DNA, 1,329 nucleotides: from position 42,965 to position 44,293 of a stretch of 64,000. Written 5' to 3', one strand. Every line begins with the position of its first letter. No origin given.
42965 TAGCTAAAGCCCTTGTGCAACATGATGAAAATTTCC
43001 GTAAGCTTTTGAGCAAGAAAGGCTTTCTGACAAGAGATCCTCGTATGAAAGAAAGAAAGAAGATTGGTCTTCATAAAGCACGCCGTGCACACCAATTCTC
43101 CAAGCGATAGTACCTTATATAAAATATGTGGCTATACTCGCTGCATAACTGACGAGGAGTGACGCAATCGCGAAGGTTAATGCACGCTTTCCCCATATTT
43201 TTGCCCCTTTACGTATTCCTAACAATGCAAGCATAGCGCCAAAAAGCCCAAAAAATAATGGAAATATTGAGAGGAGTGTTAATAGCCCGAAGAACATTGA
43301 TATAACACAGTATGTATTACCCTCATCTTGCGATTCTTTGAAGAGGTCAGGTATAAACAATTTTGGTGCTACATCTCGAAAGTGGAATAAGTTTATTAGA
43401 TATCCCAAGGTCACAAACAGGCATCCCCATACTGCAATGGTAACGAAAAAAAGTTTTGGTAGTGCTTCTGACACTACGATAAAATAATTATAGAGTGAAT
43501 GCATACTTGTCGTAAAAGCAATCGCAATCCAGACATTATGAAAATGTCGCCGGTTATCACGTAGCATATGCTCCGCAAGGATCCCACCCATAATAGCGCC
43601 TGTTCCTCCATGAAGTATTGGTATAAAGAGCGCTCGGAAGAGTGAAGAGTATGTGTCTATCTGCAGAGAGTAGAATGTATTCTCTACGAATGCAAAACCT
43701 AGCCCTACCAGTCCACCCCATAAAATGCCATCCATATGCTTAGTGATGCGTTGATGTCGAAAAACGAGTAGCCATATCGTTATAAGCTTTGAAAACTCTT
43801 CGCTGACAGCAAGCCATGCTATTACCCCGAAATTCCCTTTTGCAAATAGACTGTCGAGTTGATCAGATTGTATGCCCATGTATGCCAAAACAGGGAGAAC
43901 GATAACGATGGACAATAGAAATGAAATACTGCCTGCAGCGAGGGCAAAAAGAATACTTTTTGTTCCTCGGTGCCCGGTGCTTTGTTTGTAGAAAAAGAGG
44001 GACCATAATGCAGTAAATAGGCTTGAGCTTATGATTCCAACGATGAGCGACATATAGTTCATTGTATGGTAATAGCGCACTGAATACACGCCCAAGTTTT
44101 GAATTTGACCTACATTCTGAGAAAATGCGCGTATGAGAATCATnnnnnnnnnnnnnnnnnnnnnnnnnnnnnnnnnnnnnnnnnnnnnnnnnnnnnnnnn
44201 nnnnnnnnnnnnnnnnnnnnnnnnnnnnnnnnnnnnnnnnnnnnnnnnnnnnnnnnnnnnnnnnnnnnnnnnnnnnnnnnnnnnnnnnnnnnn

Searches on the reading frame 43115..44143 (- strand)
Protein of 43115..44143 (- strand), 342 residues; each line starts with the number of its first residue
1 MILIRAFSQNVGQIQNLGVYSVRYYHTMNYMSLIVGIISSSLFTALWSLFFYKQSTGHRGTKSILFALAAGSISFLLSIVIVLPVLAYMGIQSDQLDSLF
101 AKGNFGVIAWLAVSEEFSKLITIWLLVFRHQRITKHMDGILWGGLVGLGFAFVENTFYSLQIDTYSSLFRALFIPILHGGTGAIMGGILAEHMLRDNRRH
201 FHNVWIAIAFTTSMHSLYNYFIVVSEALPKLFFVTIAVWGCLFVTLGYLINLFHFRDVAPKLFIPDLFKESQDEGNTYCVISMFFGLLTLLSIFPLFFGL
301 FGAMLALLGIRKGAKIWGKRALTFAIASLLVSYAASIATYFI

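Call 14: search_protein_families(library=pfam, proteins=[window:43115-44143:-], max_evalue=1)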
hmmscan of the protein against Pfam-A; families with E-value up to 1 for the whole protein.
window:43115-44143:- (342 aa): 2 families
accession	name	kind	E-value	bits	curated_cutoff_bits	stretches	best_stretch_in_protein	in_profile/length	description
PF13367.11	PrsW-protease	-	7.5e-20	71.7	23.5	1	63-236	5-184/196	PrsW family intramembrane metalloprotease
PF12743.12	ESR1_C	-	0.17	12.1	22.3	1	210-222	21-33/44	Oestrogen-type nuclear receptor final C-terminal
